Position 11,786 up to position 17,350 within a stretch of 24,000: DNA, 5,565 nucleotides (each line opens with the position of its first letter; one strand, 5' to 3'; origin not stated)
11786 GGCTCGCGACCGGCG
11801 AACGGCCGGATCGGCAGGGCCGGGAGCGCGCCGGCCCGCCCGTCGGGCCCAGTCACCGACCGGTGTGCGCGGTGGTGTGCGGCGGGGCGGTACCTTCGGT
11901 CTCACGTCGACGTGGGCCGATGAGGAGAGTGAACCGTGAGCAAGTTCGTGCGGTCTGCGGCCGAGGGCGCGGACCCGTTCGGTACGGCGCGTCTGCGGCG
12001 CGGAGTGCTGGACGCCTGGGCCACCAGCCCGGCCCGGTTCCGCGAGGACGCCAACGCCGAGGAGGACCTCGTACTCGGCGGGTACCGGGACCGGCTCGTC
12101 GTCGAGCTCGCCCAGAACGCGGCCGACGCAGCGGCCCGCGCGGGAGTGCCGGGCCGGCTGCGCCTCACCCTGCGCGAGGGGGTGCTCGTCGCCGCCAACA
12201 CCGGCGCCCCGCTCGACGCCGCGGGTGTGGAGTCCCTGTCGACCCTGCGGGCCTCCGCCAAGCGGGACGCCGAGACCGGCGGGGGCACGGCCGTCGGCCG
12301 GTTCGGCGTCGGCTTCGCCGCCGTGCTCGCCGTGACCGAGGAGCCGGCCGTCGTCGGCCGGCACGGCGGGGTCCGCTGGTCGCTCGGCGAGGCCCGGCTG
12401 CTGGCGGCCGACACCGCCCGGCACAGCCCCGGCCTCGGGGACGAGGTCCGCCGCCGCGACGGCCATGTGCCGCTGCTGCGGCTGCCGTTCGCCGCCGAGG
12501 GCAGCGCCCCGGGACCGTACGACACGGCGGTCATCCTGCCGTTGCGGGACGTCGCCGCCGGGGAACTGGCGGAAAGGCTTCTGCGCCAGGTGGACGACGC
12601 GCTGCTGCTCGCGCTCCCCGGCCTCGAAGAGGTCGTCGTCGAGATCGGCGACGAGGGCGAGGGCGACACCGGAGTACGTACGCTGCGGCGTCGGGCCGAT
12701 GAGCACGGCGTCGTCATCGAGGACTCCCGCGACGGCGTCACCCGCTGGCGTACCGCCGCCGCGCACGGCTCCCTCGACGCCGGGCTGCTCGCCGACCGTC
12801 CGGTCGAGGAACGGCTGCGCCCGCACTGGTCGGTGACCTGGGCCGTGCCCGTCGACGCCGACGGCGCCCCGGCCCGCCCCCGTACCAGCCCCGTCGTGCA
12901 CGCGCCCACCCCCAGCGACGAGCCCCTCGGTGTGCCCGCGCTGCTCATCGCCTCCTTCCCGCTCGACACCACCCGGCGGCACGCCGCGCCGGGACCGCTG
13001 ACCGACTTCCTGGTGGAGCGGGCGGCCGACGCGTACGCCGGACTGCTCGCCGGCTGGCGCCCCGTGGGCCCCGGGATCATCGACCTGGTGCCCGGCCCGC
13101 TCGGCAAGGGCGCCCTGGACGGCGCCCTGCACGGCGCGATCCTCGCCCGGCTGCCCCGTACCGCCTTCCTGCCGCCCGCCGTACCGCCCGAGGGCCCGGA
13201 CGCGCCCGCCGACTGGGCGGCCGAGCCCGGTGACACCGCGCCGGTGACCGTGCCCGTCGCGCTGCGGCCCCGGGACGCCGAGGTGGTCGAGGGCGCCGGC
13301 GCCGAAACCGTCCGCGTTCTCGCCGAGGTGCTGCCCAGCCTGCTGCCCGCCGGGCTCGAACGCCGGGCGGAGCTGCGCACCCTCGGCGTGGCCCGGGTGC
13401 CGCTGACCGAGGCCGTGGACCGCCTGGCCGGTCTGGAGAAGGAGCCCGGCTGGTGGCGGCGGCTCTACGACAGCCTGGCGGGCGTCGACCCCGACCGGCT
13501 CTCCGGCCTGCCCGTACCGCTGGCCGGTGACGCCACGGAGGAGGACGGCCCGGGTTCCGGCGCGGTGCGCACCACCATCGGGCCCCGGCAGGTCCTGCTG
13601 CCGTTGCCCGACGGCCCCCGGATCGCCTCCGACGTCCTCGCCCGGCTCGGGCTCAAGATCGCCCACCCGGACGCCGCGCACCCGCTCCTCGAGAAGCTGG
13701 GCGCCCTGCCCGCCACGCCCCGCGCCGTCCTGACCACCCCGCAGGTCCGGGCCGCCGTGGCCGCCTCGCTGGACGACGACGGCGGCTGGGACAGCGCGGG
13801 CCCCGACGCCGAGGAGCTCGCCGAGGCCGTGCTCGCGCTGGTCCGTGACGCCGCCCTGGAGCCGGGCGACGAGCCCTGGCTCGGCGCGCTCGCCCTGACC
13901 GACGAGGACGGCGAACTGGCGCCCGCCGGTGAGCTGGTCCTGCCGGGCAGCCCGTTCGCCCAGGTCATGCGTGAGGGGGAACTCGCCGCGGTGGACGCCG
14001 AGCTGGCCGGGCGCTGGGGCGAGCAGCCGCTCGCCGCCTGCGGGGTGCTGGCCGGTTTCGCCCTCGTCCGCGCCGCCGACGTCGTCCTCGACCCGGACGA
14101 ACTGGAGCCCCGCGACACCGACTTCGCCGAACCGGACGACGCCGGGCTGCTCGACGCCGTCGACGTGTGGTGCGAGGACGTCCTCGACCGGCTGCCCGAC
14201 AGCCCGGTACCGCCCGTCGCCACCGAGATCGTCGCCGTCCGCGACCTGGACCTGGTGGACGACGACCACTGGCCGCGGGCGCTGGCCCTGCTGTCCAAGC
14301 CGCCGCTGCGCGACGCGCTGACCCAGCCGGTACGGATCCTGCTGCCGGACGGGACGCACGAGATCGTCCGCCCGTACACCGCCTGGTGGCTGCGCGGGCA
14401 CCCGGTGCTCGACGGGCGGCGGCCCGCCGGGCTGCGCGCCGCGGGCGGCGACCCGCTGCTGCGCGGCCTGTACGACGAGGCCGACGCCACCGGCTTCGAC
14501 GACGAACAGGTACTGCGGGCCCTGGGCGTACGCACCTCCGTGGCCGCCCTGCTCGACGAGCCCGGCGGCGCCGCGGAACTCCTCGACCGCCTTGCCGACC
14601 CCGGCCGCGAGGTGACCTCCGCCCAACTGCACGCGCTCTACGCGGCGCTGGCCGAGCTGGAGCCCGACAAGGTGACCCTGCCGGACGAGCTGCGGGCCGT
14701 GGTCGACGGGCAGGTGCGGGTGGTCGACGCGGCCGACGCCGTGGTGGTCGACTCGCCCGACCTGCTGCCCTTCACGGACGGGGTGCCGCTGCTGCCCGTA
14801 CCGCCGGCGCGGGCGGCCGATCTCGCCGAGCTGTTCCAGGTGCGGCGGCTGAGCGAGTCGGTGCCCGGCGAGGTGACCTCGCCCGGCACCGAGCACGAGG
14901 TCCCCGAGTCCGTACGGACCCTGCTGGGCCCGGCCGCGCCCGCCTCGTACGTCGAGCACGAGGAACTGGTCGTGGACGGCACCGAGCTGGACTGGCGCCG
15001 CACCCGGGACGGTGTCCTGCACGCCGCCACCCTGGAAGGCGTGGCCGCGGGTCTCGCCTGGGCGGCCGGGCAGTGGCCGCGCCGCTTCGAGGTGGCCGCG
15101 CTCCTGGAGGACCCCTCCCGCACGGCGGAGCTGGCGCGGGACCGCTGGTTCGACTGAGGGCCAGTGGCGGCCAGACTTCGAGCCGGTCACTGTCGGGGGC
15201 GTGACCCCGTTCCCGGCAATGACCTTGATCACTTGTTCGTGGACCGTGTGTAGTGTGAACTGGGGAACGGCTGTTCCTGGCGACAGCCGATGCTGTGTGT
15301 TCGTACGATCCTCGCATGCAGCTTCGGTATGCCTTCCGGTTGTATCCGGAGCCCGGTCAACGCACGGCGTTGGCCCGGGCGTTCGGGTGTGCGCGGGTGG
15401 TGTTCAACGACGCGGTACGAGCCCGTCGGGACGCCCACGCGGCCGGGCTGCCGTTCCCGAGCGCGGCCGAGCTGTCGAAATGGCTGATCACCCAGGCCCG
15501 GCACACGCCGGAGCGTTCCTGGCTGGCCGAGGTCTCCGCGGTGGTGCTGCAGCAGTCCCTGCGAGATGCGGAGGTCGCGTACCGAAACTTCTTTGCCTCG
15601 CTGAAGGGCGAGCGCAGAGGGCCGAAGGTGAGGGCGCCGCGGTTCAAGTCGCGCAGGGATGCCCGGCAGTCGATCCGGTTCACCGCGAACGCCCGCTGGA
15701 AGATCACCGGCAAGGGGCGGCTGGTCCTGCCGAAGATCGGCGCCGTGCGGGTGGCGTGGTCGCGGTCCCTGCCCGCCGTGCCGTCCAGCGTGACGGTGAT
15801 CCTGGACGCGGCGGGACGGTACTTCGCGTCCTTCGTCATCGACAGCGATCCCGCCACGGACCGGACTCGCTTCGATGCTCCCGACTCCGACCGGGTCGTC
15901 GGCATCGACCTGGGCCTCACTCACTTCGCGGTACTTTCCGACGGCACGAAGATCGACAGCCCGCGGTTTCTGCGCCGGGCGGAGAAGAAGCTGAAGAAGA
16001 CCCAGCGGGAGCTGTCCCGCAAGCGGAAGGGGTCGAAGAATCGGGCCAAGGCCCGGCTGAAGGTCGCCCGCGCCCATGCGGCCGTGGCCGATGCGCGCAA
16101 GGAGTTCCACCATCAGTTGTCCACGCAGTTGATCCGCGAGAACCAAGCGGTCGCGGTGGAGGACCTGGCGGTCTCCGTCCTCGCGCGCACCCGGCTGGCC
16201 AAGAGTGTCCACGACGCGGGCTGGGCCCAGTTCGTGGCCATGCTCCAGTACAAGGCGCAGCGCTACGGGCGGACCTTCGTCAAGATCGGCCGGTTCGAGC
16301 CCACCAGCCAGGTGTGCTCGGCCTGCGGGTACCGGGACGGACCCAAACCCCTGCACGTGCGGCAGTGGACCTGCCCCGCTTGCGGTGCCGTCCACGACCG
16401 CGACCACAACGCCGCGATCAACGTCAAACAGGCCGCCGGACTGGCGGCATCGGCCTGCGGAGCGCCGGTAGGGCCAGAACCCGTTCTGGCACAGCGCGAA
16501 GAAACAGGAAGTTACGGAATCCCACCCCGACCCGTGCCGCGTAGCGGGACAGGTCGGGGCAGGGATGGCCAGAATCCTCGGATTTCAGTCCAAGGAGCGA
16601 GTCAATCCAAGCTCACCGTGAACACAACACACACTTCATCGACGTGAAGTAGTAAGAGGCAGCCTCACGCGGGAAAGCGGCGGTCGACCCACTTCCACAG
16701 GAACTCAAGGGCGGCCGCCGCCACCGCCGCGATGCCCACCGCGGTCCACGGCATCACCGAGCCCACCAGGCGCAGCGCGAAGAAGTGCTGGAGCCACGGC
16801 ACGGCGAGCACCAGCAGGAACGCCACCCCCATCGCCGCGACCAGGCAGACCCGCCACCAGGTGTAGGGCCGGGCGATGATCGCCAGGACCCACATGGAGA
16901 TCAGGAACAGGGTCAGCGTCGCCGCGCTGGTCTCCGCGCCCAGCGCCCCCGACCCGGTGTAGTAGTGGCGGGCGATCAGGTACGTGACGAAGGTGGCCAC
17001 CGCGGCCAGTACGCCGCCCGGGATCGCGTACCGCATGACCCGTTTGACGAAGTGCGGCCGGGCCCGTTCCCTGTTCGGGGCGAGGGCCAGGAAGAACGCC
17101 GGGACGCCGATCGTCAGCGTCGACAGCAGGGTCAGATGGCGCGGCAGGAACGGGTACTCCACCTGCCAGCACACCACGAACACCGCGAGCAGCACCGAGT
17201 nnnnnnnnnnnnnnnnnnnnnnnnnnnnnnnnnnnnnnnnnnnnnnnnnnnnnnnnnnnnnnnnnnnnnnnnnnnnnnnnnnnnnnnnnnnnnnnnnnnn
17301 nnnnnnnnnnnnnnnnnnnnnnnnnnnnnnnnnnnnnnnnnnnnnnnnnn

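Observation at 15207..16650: Solo TnpB (OMEGA-type RNA-guided nuclease) element with intact catalytic motifs and a candidate omega-RNA, inserted between two convergent core genes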

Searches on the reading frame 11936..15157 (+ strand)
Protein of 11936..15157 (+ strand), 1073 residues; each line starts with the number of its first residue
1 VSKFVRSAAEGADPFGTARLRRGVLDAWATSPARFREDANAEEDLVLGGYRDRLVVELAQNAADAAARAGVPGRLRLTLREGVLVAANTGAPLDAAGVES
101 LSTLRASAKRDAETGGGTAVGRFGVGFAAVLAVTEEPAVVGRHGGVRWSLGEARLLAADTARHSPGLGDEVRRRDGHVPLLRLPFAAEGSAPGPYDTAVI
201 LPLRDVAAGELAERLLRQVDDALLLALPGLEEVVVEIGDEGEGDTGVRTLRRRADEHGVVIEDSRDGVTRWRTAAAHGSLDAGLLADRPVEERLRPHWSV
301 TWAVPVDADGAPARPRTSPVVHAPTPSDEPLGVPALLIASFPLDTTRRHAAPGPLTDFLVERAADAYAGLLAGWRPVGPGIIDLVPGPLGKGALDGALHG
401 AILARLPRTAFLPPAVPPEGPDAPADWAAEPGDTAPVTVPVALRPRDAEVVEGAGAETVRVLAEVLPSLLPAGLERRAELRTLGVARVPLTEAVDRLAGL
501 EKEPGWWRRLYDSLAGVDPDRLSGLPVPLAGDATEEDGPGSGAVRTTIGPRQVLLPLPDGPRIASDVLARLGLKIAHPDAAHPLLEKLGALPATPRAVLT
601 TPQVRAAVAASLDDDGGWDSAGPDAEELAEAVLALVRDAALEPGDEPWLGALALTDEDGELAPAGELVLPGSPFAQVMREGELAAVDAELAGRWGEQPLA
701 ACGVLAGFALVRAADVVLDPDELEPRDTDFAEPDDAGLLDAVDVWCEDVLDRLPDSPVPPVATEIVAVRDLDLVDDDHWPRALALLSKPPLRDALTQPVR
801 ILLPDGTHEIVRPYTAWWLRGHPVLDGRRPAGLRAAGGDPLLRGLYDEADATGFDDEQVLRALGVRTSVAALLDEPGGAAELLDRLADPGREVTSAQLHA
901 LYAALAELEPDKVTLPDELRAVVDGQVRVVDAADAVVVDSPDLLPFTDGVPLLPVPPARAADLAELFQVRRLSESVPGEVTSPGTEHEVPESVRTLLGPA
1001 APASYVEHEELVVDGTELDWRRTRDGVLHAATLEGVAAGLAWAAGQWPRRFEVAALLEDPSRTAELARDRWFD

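Call 3: search_protein_families(library=pfam, proteins=[window:11936-15157:+])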
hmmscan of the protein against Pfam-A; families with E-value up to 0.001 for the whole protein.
window:11936-15157:+ (1073 aa): 0 families

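Call 48: search_protein_families(library=ncbifam, proteins=[window:11936-15157:+])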
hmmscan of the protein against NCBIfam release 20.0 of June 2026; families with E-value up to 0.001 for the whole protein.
window:11936-15157:+ (1073 aa): 2 families
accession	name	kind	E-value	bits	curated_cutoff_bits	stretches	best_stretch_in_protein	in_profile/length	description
NF047352.1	P_loop_sacsin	domain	2.7e-21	75.8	50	1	52-139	1-79/80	sacsin N-terminal ATP-binding-like domain-containing protein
NF010683.0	PRK14083.1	equivalog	0.00013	20.6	455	1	55-143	31-130/604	HSP90 family protein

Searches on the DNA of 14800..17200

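Call 4: search_rna_families(source=window, start=14800, end=17200, threshold=evalue, max_evalue=10, show_alignments=3)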
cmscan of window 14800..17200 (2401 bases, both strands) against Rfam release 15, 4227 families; matches with E-value up to 10: 2.
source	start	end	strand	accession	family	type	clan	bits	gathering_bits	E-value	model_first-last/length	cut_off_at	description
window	15921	16111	-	RF02743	Sernc389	Gene; antisense;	-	17.9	74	0.093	23-213/595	no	Saccharopolyspora sRNA 389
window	16675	16737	-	RF01768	flavi_FSE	Cis-reg; frameshift_element;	-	14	43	6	1-62/62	no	ribosomal frameshift site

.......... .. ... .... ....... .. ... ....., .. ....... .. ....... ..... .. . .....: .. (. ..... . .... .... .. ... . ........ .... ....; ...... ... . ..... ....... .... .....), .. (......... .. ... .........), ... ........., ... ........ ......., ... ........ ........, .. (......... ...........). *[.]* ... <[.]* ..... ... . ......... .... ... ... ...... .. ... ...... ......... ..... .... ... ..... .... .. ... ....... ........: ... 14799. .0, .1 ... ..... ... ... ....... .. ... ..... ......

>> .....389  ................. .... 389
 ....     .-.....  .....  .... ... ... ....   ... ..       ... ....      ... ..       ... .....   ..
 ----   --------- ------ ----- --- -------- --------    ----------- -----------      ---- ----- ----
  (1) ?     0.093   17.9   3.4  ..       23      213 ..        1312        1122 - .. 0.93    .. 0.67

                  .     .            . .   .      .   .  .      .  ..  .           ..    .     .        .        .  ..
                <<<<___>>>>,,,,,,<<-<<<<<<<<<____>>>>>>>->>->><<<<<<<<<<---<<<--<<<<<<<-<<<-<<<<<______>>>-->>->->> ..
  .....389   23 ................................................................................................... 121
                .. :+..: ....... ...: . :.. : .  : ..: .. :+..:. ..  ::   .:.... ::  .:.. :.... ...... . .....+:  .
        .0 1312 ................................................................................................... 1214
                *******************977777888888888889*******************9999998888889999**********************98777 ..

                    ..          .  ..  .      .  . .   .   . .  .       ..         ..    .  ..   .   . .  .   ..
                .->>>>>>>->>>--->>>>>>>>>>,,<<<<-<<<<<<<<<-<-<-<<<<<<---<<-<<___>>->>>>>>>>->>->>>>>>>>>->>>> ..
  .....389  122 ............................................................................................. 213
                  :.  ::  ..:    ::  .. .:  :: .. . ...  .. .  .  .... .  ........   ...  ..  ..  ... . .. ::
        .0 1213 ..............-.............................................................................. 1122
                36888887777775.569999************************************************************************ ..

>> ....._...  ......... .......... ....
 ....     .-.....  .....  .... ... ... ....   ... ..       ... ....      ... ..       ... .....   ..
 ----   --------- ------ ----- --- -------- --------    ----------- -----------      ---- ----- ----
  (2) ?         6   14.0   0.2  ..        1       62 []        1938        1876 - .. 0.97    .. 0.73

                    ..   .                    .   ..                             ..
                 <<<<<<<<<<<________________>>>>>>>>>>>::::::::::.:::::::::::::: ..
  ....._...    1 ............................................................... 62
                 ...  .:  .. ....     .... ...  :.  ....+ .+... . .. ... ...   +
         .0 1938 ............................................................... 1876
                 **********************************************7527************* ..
